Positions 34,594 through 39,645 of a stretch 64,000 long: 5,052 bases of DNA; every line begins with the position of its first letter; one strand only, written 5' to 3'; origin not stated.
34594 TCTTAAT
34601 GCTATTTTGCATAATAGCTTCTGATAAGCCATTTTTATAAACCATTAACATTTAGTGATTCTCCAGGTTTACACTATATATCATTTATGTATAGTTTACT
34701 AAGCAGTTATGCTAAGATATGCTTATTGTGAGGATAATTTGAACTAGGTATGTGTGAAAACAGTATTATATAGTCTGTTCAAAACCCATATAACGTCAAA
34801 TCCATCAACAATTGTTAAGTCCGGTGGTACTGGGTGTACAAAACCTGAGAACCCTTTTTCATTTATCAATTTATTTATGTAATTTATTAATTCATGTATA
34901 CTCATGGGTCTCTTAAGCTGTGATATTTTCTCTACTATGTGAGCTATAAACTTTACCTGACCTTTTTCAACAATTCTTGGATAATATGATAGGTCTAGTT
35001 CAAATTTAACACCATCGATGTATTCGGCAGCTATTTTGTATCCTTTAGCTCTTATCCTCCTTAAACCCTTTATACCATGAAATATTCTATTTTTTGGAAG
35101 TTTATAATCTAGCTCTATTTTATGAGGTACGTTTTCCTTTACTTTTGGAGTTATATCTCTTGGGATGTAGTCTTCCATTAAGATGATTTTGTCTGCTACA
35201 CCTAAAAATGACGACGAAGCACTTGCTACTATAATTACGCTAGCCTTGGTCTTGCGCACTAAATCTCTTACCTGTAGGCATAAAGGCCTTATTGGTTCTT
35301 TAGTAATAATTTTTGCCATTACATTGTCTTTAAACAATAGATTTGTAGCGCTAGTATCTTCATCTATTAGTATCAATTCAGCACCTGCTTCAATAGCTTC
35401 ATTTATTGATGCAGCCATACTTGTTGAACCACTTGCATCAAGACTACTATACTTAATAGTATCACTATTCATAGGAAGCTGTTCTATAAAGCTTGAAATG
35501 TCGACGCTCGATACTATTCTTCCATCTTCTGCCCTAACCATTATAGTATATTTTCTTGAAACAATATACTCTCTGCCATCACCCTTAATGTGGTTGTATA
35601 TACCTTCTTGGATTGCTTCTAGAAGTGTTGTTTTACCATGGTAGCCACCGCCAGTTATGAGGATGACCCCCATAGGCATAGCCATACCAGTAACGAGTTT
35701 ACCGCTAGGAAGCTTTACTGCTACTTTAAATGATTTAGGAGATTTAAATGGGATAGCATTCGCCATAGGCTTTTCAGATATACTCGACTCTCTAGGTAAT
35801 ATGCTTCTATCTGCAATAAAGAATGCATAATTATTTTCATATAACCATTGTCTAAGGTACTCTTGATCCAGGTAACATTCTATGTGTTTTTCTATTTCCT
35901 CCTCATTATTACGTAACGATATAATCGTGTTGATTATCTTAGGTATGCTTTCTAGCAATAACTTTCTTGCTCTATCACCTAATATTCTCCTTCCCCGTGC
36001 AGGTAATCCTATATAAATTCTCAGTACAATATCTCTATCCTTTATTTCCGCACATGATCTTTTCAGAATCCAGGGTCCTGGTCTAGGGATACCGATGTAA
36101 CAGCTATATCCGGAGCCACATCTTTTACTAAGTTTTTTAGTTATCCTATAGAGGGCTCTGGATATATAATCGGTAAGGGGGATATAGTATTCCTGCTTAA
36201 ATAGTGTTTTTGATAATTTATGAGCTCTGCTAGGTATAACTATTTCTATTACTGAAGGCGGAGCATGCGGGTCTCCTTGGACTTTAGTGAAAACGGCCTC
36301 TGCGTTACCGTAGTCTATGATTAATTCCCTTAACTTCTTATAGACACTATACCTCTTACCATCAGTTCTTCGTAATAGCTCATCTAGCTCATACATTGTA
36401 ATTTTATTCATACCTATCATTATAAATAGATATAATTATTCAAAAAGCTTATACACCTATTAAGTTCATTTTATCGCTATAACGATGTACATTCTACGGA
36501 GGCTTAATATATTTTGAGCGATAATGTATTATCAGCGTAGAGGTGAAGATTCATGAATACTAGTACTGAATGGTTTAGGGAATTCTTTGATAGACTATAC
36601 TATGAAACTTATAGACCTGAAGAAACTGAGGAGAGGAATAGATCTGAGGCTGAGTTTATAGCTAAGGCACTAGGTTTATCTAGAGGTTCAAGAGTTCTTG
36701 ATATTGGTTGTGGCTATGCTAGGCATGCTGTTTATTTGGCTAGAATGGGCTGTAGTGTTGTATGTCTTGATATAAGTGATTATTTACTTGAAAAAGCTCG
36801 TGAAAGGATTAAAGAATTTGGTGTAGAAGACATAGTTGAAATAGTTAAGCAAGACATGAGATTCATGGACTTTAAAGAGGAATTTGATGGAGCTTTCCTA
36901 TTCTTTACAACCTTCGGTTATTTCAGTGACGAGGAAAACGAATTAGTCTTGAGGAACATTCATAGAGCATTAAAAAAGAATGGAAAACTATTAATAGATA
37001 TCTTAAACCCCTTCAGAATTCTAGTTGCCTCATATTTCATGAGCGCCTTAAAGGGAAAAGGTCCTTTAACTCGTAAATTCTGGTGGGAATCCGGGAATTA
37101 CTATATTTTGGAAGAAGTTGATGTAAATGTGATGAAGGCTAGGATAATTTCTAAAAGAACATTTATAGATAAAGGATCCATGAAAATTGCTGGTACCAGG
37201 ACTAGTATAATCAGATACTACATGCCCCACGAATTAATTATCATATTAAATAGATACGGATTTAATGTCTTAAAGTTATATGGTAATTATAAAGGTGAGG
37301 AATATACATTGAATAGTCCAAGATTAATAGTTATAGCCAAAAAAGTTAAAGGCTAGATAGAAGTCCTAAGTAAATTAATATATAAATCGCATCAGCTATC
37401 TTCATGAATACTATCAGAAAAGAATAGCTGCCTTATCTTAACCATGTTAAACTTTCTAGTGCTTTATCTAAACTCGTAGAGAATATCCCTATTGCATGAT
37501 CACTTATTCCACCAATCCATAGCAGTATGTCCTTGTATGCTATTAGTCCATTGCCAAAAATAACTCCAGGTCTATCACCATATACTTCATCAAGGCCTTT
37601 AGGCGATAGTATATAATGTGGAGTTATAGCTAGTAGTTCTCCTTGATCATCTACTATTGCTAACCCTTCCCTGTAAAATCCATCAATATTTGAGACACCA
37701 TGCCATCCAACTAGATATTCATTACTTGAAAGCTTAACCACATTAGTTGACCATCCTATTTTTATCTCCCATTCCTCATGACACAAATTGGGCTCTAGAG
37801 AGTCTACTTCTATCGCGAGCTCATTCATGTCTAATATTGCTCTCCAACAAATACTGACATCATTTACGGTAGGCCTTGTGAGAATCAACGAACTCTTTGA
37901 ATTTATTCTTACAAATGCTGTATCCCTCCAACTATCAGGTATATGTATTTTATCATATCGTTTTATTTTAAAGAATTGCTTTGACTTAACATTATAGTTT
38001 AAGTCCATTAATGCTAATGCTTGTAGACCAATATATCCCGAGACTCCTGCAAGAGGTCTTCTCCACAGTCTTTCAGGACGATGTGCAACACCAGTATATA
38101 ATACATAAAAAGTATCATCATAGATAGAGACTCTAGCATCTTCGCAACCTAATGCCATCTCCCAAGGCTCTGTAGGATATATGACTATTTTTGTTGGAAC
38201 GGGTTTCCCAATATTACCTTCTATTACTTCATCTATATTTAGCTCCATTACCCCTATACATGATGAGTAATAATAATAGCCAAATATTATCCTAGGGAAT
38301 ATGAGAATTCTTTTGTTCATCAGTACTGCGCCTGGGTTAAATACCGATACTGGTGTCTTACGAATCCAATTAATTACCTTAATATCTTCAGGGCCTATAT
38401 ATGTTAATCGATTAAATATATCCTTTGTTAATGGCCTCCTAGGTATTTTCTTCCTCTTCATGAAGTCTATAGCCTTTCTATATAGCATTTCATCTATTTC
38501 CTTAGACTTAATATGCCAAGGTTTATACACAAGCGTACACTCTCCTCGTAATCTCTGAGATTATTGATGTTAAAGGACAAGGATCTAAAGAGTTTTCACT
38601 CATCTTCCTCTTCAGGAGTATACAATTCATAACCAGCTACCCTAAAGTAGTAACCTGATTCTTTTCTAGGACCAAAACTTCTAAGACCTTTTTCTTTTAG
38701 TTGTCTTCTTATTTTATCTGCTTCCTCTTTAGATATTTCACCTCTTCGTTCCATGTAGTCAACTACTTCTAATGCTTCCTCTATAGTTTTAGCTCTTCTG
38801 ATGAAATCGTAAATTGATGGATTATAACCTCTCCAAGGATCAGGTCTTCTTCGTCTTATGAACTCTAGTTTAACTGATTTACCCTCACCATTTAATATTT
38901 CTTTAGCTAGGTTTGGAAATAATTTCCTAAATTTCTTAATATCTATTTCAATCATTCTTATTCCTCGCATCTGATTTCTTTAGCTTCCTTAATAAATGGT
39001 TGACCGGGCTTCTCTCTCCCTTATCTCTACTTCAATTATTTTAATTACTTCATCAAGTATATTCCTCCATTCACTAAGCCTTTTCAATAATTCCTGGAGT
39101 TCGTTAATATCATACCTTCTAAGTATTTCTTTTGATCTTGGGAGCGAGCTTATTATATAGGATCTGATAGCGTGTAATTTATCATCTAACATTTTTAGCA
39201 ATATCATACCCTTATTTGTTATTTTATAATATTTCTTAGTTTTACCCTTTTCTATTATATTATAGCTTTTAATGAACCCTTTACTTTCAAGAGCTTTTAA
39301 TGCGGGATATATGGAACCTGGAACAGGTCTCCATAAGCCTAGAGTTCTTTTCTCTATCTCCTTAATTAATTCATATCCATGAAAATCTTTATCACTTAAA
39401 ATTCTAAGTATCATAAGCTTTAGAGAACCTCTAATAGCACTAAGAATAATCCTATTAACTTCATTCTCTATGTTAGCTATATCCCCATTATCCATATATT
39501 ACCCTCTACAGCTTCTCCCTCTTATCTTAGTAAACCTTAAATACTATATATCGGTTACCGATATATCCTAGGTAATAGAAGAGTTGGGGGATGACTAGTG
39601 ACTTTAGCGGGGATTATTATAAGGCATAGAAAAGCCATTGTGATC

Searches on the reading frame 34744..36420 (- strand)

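Call 101: search_protein_families(library=pfam, proteins=[window:34744-36420:-], max_evalue=0.001)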
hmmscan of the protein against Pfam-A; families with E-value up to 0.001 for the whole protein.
window:34744-36420:- (558 aa): 3 families
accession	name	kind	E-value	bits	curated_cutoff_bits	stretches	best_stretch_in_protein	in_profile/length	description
PF09818.15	ABC_ATPase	-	4e-108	361.2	23.2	1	173-440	2-271/283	P-loop domain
PF20446.3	ABC_N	-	9.6e-42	143.1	26.5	1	10-167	2-159/162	ATPase of the ABC class N-terminal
PF21117.3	MRB1590_C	-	2.1e-06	28.8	27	1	474-551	16-97/102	MRB1590 C-terminal domain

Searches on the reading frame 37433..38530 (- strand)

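Call 3: search_protein_families(library=pfam, proteins=[window:37433-38530:-], max_evalue=0.01)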
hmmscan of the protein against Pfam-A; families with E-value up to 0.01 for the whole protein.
window:37433-38530:- (365 aa): 1 family
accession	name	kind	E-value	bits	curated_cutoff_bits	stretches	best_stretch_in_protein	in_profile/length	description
PF04041.19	Glyco_hydro_130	-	1.1e-62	212.2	26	1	31-359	3-316/320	beta-1,4-mannooligosaccharide phosphorylase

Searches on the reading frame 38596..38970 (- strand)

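Call 3: search_protein_families(library=pfam, proteins=[window:38596-38970:-], max_evalue=0.01)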
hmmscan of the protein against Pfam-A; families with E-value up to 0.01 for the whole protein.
window:38596-38970:- (124 aa): 1 family
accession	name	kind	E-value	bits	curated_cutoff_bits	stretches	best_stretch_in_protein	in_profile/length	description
PF09868.14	DUF2095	-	3.3e-24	85.7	25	1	7-110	13-125/129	Uncharacterized protein conserved in archaea (DUF2095)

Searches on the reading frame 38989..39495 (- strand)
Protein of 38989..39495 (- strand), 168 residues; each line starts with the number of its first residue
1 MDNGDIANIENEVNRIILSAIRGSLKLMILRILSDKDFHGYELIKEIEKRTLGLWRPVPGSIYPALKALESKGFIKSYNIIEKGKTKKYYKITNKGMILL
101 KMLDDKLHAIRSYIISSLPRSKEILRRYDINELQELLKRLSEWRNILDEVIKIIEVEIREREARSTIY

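Call 3: search_protein_families(library=pfam, proteins=[window:38989-39495:-], max_evalue=0.01)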
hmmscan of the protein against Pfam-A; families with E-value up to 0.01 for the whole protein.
window:38989-39495:- (168 aa): 4 families
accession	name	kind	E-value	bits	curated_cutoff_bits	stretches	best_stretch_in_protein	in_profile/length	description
PF03551.20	PadR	-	5.1e-21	74.9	27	1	29-100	1-73/75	Transcriptional regulator PadR-like family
PF02334.22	RTP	-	0.00045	21.1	26.7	1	22-127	7-107/113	Replication terminator protein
PF04458.17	DUF505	-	0.00079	18.4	28.7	1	62-118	367-421/622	Protein of unknown function (DUF505)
PF14277.12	DUF4364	-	0.0033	17.7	26.9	1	65-127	39-98/162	Domain of unknown function (DUF4364)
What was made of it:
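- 38989..39495 (-): PadR-family transcription regulator (168 aa), divergent from the MMPL gene. Pfam PadR E 5.1e-21, above the gathering score (call 3).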

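Call 4: search_protein_families(library=ncbifam, proteins=[window:38989-39495:-], max_evalue=0.01)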
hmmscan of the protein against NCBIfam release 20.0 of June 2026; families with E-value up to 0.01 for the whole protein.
window:38989-39495:- (168 aa): 5 families
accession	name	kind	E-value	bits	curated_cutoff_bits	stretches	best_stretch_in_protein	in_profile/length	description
TIGR03433.1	padR_acidobact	paralog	1.4e-17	63.6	101.8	1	22-106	2-87/101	PadR family transcriptional regulator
NF006931.0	PRK09416.1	equivalog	4.8e-10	39.7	112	1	27-107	46-122/135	PadR family transcriptional regulator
NF053635.1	TransRegRv3488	equivalog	7e-08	32.6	140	1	21-111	5-92/98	Rv3488 family transcriptional regulator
NF004170.0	PRK05638.1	equivalog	3.8e-07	29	421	1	22-103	369-441/442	threonine synthase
TIGR02719.1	repress_PhaQ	equivalog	1e-05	25.9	139.35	1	9-108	9-107/138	poly-beta-hydroxybutyrate-responsive repressor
